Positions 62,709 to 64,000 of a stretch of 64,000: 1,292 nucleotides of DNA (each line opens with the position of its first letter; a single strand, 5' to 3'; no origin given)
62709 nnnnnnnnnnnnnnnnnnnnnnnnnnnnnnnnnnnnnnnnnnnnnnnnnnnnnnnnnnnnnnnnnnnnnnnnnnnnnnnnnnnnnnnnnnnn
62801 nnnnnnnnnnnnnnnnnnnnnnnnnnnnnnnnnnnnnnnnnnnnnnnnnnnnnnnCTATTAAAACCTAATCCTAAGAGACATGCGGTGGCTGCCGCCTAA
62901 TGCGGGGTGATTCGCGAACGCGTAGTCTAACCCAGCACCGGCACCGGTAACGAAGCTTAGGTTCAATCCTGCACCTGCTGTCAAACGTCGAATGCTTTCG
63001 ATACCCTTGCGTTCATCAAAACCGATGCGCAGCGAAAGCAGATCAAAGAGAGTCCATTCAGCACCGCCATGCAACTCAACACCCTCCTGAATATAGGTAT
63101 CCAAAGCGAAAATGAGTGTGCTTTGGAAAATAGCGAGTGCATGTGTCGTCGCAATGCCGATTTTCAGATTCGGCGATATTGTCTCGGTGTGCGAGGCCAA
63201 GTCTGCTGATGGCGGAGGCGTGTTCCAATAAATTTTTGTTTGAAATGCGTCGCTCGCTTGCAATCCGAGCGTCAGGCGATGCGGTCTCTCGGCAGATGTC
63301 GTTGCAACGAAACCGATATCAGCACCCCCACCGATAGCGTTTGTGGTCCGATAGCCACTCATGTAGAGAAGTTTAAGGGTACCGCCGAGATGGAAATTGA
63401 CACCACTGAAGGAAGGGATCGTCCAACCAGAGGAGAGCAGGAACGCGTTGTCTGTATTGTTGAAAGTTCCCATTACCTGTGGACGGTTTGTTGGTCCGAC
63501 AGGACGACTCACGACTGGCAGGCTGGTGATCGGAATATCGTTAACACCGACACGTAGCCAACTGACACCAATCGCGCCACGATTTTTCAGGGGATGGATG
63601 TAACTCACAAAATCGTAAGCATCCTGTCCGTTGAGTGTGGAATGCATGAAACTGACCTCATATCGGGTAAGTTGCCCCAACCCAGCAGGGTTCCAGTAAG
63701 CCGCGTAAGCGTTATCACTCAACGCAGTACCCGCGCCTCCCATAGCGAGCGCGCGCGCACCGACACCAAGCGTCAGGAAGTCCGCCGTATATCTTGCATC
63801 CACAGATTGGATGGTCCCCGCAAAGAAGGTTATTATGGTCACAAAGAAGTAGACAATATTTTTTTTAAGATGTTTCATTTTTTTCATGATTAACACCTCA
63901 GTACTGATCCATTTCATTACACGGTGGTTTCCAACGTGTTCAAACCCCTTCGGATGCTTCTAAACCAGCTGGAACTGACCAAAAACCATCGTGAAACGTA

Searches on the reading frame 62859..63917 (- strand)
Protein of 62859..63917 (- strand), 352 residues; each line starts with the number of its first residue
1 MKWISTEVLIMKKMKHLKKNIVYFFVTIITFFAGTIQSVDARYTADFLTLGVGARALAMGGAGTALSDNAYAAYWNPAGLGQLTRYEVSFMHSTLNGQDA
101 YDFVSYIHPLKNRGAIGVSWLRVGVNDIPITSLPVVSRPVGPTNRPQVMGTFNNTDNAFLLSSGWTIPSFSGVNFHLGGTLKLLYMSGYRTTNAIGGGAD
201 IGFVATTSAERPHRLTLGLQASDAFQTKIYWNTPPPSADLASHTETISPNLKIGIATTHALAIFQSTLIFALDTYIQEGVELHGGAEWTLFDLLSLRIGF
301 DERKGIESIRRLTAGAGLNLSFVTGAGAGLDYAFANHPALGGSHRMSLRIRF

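Call 8: search_protein_families(library=pfam, proteins=[window:62859-63917:-], max_evalue=0.001)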
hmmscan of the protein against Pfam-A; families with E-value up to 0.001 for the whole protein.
window:62859-63917:- (352 aa): 1 family
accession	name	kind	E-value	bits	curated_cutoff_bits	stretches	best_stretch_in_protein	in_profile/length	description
PF03687.19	UPF0164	-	1.1e-05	24.8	21.4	1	48-119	44-114/325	Uncharacterised protein family (UPF0164)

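Call 10: search_protein_families(library=ncbifam, proteins=[window:62859-63917:-], max_evalue=0.01)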
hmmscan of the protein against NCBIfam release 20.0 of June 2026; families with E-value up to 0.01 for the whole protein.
window:62859-63917:- (352 aa): 4 families
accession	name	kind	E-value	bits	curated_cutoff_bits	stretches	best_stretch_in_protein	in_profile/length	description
NF052325.1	PorVQ2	equivalog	7.5e-33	113.9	325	1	27-232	9-206/354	putative type IX sorting system protein PorV2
NF033709.1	PorV_fam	subfamily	7.4e-31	107.9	90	1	44-352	3-326/326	PorV/PorQ family protein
NF033711.1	T9SS_PorQ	equivalog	9.8e-10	38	220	1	21-204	4-170/335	type IX secretion system protein PorQ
NF033710.1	T9SS_OM_PorV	equivalog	2.4e-06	27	250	1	42-80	23-61/367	type IX secretion system outer membrane channel protein PorV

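Call 40: find_related_loci(query=window:62859-63917:-, collection=genome_contigs, flank=10000)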
Query window:62859-63917:- (352 aa) in genome_contigs; peptide patterns used: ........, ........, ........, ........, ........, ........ (x = any residue, [..] = any of these).
135 stretches matched a pattern; 55 encode a relative of the query (tblastn E <= 1e-3); 53 distinct loci.
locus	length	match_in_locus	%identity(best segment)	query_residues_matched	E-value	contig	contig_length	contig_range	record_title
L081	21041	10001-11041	89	3-352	0e+0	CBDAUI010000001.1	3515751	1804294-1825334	MAG: Candidatus Poribacteria bacterium isolate ebb03bee-5bc3-4167-9627-03da9fd662bd genome assembly, contig: contig_1, w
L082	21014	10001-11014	92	14-352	0e+0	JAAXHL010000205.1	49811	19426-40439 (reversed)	MAG: Candidatus Poribacteria bacterium isolate Plut_88888 unfiltered_Plut_88888_genomic_contig_713336, whole genome shot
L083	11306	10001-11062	88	6-352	0e+0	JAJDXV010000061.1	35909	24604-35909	MAG: Candidatus Poribacteria bacterium isolate jk18x27bins.53 k141_1266777, whole genome shotgun sequence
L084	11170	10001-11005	91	17-352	0e+0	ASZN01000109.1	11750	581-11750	Candidatus Poribacteria bacterium WGA-3G POR3G_contig_115.116_C, whole genome shotgun sequence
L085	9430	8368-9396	88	10-352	0e+0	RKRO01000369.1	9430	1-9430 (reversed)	MAG: Candidatus Poribacteria bacterium isolate PNGco_C_bin3 scaffold_1285, whole genome shotgun sequence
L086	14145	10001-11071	87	6-352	0e+0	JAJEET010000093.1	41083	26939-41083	MAG: Candidatus Poribacteria bacterium isolate p16x34bins.5 k141_26166, whole genome shotgun sequence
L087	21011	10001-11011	87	15-352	0e+0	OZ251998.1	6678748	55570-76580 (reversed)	MAG: Candidatus Poribacteria bacterium isolate 8f110123-501e-42ad-9d55-583bbc997c7d genome assembly, chromosome: 1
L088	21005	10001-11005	86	17-352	0e+0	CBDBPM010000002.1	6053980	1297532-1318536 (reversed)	MAG: Candidatus Poribacteria bacterium isolate 2ce76e30-9b7a-4682-b141-86baa08e5e2a genome assembly, contig: contig_2, w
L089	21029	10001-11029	84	7-352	0e+0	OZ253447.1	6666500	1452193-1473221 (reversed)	MAG: Candidatus Poribacteria bacterium isolate c3a381aa-0ed9-4b9f-99fb-31763fcdc289 genome assembly, chromosome: 1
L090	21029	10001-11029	83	7-352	0e+0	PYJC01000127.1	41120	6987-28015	MAG: Candidatus Poribacteria bacterium isolate PCPOR1 Ga0206387_1127, whole genome shotgun sequence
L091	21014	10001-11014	84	14-352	0e+0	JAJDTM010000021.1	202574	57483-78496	MAG: Candidatus Poribacteria bacterium isolate jk18x1bzbins.25 k141_848357, whole genome shotgun sequence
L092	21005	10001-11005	85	17-352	0e+0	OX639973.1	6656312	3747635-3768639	MAG: uncultured Poribacteria bacterium isolate a51c2dcd-0bc8-4832-ac43-f95c9d639ad7 genome assembly, chromosome: 1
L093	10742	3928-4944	83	14-352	0e+0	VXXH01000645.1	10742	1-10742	MAG: Candidatus Poribacteria bacterium isolate SB0668_bin_37 NODE_2921_length_10742_cov_6.840180, whole genome shotgun s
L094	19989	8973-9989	83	14-352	0e+0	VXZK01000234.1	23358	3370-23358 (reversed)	MAG: Candidatus Poribacteria bacterium isolate SB0670_bin_33 NODE_1076_length_23358_cov_21.498734, whole genome shotgun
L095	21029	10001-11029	82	7-352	0e+0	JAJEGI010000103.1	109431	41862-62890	MAG: Candidatus Poribacteria bacterium isolate p16x44bins.54 k141_1494165, whole genome shotgun sequence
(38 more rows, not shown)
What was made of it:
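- It is conserved in 53 Poribacteria loci (call 40).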

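Call 43: search_protein_families(library=ncbifam, proteins=[L088:3603-9848:+, L088:2541-3524:+, L088:1176-2213:-, L088:154-1203:-], max_evalue=0.01)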
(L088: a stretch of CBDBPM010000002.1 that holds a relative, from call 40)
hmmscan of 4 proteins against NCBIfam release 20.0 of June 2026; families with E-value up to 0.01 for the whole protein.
L088:3603-9848:+ (2081 aa): 8 families
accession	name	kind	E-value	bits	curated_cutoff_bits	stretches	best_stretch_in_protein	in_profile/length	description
NF033707.1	T9SS_sortase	equivalog_domain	9.3e-117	391.1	420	2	298-1177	8-861/1095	type IX secretion system sortase PorU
NF052324.1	PorU_rel_Nterm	equivalog_domain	1e-47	162.9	450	1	298-1052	33-766/879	putative type IX secretion system sortase PorU2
NF052323.1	T9SSA_dep_M6i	equivalog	4.9e-07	28.1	600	1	1990-2070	958-1033/1043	T9SS-dependent M6-like inactivated metalloprotease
NF005176.1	PRK06655.1-1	equivalog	8.9e-07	29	230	1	2001-2074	86-160/197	flagellar hook assembly protein FlgD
NF052228.1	T9SS_PorZ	equivalog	1.5e-05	23.6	260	1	1989-2061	672-740/757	type IX secretion system anionic LPS delivery protein PorZ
TIGR04183.1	Por_Secre_tail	domain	0.00027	20.9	23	1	1993-2064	2-61/72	T9SS type A sorting domain-containing protein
NF009276.0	PRK12633.1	equivalog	0.0032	17.2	383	1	2001-2069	118-187/234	flagellar basal body rod modification protein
NF009452.0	PRK12812.1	equivalog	0.0057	15.9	258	0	2014-2069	154-213/289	flagellar basal body rod modification protein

L088:2541-3524:+ (327 aa): 29 families (the best 25 are shown)
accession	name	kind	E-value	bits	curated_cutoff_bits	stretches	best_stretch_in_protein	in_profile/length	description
TIGR02824.1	quinone_pig3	subfamily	3.9e-120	400.8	296.8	1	3-326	2-325/325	putative NAD(P)H quinone oxidoreductase, PIG3 family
NF008024.0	PRK10754.1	subfamily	3.3e-42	144.7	348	1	1-324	1-325/327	NADPH:quinone reductase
NF041183.1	Pks2_ls1_myc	equivalog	1.5e-39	134.8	2400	1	22-326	1426-1729/2086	sulfolipid-1 biosynthesis phthioceranic/hydroxyphthioceranic acid synthase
NF010344.0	PRK13771.1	subfamily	2.3e-31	109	349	2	93-326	116-333/334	putative alcohol dehydrogenase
NF041172.1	AcrlCoa_red_Thmprot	equivalog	8.9e-30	103.7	500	2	93-325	116-333/334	acryloyl-CoA reductase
TIGR02817.1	adh_fam_1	subfamily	1.6e-28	100.1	284.05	1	20-325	21-334/336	zinc-binding alcohol dehydrogenase family protein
TIGR00692.1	tdh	equivalog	4.4e-20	72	458.35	1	87-324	111-338/340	L-threonine 3-dehydrogenase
TIGR02823.1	oxido_YhdH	subfamily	1.5e-19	70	297.25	1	27-326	25-324/324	acrylyl-CoA reductase family protein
NF003808.0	PRK05396.1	equivalog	1.5e-18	66.8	380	1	89-325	115-339/341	L-threonine 3-dehydrogenase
NF058644.1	CurcmRedCuraProt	equivalog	3.8e-18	65.7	440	1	59-326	60-333/336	NADPH-dependent curcumin/dihydrocurcumin reductase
TIGR03451.1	mycoS_dep_FDH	equivalog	3.5e-17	62.2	512.9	2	135-241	171-278/358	S-(hydroxymethyl)mycothiol dehydrogenase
TIGR01751.1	crot-CoA-red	equivalog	4.9e-16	58.4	378.55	2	92-198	139-247/398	crotonyl-CoA carboxylase/reductase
TIGR03989.1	Rxyl_3153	subfamily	7.6e-14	51.7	440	1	93-318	139-363/370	NDMA-dependent alcohol dehydrogenase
NF051456.1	acrylyl_AcuI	equivalog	2.2e-13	49.7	440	1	23-324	22-322/325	acrylyl-CoA reductase (NADPH)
NF041097.1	keto_inos_dh_IolM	equivalog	2.1e-12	46.4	450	1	118-264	183-335/389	scyllo-inosose 3-dehydrogenase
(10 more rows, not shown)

L088:1176-2213:- (345 aa): 5 families
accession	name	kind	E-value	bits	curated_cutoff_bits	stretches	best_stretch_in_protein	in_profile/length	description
TIGR02800.1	propeller_TolB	equivalog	3.3e-38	131.7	343.15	3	36-116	246-324/418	Tol-Pal system beta propeller repeat protein TolB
NF002183.0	PRK01029.1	equivalog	1.2e-20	73.9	405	2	36-136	242-346/429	Tol-Pal system protein TolB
NF053518.1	DipepPtdsDpp5Prph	equivalog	6.5e-15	54.7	900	1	46-137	39-126/655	dipeptidyl-peptidase Dpp5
NF033523.0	lasso_peptidase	equivalog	6.2e-11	41.8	400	1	247-307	64-131/638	Atxe2 family lasso peptide isopeptidase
NF003124.0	PRK04043.1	equivalog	1e-07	31.2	428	1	38-191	246-399/419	Tol-Pal system protein TolB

L088:154-1203:- (349 aa): 5 families
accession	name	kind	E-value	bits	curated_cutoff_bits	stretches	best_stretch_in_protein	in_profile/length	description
TIGR02800.1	propeller_TolB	equivalog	1.3e-51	175.9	343.15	3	36-201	243-405/418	Tol-Pal system beta propeller repeat protein TolB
NF002183.0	PRK01029.1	equivalog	2.7e-18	66.2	405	2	37-160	290-409/429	Tol-Pal system protein TolB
NF053518.1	DipepPtdsDpp5Prph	equivalog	4e-14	52.1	900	1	49-136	39-122/655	dipeptidyl-peptidase Dpp5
NF033523.0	lasso_peptidase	equivalog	7e-12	44.9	400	1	262-311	75-131/638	Atxe2 family lasso peptide isopeptidase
NF003124.0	PRK04043.1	equivalog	9.8e-08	31.2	428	1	40-115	245-319/419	Tol-Pal system protein TolB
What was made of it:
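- NCBIfam holds separate 'PorU2/PorV2 putative type IX sorting' models, and these also hit weakly (calls 10, 43).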

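Call 60: search_protein_families(library=pfam, proteins=[L088:3603-9848:+], max_evalue=0.0001)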
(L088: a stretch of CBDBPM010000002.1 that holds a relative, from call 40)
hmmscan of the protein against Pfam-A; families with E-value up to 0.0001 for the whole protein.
L088:3603-9848:+ (2081 aa): 3 families
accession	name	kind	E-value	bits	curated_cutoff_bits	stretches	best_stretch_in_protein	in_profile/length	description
PF01364.23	Peptidase_C25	-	4.7e-84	283.2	23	1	675-1050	1-373/374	Peptidase family C25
PF08126.16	Propeptide_C25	-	6.1e-18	65.1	22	1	50-221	14-177/205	Propeptide_C25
PF13860.13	FlgD_ig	-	3.5e-10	40.2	27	1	2001-2063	12-75/79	FlgD Ig-like domain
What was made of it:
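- On T9SS type A sorting domain (TIGR04183) cargo: PorU-like in relatives, directly upstream of PorV: Peptidase_C25 at 283 bits against 23; NF033707 at 391 against 420, just under the cut-off (calls 43, 60).
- The one tested (L088) has Peptidase_C25 at 283 bits, Propeptide_C25, and PorU NF033707 at E 9e-117 (calls 43, 60).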

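Call 65: search_solved_structures(query=window:62859-63917:-, max_evalue=1)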
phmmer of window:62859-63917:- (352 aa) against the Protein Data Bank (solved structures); distinct sequences matched with E-value up to 1: 4.
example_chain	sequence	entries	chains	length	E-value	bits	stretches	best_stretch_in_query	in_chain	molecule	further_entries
6h3i_F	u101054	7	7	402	0.0099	18.5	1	22-130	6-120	PorV | Type IX secretion system protein PorV domain-containing protein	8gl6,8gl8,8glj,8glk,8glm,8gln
5gnx_A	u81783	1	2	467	0.56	12.7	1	266-311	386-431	Beta-glucosidase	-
5gny_A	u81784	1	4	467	0.56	12.7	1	266-311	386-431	Beta-glucosidase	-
5gnz_A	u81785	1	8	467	0.77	12.2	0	266-311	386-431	Beta-glucosidase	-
